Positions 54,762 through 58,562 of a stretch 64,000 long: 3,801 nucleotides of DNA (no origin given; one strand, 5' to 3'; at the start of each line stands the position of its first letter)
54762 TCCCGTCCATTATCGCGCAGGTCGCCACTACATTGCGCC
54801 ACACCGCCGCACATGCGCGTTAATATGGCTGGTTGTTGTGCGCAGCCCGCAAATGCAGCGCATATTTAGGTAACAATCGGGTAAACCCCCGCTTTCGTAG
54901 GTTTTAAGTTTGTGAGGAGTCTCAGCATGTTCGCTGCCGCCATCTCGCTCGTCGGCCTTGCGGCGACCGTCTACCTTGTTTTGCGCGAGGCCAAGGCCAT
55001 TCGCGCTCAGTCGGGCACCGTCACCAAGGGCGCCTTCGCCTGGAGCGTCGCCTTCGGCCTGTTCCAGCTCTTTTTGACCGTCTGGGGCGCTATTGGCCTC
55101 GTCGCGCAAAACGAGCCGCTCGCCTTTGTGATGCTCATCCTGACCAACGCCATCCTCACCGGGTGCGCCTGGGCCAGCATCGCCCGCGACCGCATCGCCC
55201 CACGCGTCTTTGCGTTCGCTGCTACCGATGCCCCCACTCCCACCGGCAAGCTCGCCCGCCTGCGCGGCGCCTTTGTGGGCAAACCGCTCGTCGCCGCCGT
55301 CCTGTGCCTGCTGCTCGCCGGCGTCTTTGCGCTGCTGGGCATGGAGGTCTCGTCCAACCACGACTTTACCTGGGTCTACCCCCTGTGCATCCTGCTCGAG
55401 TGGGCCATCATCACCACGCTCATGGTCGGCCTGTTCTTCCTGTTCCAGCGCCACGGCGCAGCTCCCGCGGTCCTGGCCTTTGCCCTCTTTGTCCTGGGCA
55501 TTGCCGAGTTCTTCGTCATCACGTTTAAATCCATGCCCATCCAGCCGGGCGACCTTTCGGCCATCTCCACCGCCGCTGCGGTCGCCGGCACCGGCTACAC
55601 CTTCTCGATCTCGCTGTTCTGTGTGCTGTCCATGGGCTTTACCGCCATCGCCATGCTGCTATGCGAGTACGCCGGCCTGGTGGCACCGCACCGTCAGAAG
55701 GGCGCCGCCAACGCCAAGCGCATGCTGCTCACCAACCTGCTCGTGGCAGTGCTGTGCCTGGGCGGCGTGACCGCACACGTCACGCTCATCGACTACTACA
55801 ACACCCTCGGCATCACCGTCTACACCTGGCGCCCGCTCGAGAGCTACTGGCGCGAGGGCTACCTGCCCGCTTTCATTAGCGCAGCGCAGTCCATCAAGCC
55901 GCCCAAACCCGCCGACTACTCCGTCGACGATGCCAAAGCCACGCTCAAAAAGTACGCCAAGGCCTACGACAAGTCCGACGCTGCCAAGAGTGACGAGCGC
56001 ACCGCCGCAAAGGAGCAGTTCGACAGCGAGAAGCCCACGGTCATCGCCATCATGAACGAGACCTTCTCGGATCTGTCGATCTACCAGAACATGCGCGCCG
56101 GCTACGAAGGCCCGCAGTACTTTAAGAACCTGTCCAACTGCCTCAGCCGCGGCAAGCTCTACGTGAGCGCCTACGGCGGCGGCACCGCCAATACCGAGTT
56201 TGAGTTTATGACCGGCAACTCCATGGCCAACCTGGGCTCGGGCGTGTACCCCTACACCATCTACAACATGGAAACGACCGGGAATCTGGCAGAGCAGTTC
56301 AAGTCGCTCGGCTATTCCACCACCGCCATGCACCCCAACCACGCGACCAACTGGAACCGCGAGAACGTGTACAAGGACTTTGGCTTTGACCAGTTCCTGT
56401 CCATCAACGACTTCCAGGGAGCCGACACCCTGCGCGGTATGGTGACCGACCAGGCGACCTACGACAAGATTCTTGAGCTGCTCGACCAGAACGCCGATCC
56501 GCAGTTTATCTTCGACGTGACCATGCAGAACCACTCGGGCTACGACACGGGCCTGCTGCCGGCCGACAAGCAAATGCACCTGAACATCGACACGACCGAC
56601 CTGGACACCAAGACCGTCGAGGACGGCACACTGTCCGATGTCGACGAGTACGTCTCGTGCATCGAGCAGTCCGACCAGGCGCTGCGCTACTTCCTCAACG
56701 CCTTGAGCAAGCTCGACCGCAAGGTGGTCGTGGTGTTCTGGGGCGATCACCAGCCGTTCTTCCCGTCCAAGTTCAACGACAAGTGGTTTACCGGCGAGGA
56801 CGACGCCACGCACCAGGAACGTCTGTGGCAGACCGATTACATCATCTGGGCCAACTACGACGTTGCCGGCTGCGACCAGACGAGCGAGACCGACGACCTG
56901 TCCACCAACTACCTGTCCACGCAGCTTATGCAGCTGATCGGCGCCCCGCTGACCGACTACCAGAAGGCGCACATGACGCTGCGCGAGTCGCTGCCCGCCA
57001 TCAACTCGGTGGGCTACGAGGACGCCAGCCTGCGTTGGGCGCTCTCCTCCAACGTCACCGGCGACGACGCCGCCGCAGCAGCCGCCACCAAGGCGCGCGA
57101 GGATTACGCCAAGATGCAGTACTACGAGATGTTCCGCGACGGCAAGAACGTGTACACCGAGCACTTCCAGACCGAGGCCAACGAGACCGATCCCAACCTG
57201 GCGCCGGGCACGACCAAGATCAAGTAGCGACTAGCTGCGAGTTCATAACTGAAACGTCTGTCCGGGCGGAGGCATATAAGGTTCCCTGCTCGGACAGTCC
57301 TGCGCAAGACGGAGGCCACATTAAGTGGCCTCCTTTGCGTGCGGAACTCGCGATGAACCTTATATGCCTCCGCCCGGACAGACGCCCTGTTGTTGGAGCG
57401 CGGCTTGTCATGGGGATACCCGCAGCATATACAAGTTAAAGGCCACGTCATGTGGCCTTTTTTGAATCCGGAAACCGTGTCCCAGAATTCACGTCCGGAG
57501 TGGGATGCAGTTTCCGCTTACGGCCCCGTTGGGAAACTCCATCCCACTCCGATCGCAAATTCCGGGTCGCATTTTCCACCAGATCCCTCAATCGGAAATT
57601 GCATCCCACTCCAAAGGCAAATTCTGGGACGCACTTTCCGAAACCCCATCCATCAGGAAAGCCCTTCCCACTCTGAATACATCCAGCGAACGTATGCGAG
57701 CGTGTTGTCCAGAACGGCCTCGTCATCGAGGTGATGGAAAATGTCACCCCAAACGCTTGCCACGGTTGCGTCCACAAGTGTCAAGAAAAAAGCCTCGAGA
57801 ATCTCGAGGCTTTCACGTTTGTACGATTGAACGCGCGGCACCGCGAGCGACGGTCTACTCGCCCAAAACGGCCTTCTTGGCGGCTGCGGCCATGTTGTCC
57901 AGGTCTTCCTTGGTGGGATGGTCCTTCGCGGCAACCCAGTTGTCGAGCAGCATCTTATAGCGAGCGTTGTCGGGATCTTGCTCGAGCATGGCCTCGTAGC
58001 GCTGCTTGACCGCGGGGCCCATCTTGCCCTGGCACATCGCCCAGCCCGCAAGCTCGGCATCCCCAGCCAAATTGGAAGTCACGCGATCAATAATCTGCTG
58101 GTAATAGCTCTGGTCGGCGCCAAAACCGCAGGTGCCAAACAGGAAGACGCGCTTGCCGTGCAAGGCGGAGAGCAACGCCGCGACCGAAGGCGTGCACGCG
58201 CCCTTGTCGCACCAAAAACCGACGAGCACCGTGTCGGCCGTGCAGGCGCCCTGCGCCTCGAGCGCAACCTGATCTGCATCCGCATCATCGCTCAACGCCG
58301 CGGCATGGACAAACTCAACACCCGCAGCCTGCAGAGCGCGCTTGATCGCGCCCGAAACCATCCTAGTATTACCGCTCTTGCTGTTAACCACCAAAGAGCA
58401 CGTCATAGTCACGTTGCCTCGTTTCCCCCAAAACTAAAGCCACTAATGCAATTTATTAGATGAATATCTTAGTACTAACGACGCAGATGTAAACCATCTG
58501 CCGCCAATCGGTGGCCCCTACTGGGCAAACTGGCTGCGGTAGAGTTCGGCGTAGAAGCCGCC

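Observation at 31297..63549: Intergenic repeat family 2: BIME-like arrays of ~21-nt units in strictly alternating orientation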

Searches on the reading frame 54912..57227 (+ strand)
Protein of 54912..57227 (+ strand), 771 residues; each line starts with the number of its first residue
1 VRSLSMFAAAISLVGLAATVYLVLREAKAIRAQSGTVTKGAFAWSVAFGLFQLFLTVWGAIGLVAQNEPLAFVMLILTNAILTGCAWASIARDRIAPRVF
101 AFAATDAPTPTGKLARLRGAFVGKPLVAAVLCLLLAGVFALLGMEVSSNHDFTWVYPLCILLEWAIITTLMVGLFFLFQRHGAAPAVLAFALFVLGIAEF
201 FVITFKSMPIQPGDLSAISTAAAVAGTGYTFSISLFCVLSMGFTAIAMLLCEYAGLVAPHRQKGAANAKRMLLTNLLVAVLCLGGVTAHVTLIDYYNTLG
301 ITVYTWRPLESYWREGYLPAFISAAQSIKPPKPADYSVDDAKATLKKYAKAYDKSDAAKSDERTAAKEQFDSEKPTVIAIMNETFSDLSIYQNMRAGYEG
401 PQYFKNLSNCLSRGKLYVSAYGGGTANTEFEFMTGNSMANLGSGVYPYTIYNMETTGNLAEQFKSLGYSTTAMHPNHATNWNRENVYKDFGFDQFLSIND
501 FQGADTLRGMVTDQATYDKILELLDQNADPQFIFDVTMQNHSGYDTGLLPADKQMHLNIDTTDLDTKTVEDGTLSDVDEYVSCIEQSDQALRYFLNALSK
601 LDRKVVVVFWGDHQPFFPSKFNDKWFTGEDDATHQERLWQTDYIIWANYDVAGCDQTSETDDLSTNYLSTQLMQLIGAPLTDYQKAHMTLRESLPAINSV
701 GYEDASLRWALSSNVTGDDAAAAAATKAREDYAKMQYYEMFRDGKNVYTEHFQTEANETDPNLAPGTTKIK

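Call 44: search_protein_families(library=pfam, proteins=[window:54912-57227:+], max_evalue=0.001)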
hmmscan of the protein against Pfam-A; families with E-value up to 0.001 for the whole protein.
window:54912-57227:+ (771 aa): 1 family
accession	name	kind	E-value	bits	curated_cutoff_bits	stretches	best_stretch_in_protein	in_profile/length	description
PF00884.28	Sulfatase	-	6.5e-43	147.6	25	1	375-677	1-300/301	Sulfatase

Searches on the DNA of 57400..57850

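Call 27: search_rna_families(source=window, start=57400, end=57850, threshold=evalue, max_evalue=10)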
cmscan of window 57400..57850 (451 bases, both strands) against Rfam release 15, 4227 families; matches with E-value up to 10: 12.
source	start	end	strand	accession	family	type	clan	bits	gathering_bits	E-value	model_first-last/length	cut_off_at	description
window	57451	57622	-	RF00050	FMN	Cis-reg; riboswitch;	-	24.4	66.2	0.0016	1-138/138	no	FMN riboswitch aptamer (RFN element)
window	57783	57850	-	RF01859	Phe_leader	Cis-reg; leader;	-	19.5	55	0.87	50-125/125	5'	Phenylalanine leader peptide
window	57783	57842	-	RF02056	STnc390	Gene; sRNA;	-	19.3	50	0.12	1-60/60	no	Salmonella sRNA STnc390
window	57731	57812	+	RF02236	asX2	Gene; sRNA;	-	17.9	70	0.45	1-87/87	no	Xanthomonas sRNA asX2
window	57821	57845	-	RF01106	SBWMV1_UPD-PKb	Cis-reg;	-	17.4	38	4.1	1-25/25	no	Pseudoknot of upstream pseudoknot domain (UPD) of the 3'UTR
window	57441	57520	+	RF02875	AS-pc01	Gene; antisense;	-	16.3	79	2.4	1-99/99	no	Antisense to pHK01_035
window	57428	57463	+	RF01388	isrD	Gene; sRNA;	-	16.1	37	1.3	1-51/51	no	isrD Hfq binding RNA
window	57400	57462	+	RF01394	isrK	Gene; sRNA;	-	15.4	50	0.59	24-77/77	5'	isrK Hfq binding RNA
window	57494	57626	-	RF00760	mir-342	Gene; miRNA;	-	15.3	60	1.5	1-99/99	no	mir-342 microRNA precursor family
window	57786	57850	-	RF02552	RcsR1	Gene; sRNA;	-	14.2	60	3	23-96/96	5'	RcsR1 sRNA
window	57564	57607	-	RF04061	mir-1420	Gene; miRNA;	-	13.9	70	6.8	24-64/87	no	mir-1420 microRNA precursor family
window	57531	57545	-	RF01734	Fluoride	Cis-reg; riboswitch;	-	9.9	34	6.5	11-24/64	no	Fluoride riboswitch aptamer (crcB RNA motif)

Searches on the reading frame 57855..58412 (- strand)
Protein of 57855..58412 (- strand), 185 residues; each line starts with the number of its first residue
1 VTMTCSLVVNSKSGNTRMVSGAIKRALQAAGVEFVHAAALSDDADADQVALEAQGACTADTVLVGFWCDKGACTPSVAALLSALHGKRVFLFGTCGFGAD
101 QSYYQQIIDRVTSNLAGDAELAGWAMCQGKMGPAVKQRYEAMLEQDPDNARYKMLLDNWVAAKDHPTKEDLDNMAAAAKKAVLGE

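Call 44: search_protein_families(library=pfam, proteins=[window:57855-58412:-], max_evalue=0.001)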
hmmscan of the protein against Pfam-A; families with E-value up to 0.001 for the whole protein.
window:57855-58412:- (185 aa): 1 family
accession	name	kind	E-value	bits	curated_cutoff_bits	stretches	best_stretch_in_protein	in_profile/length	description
PF12641.12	Flavodoxin_3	-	1.1e-37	129.7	27.5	1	7-177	2-158/160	Flavodoxin domain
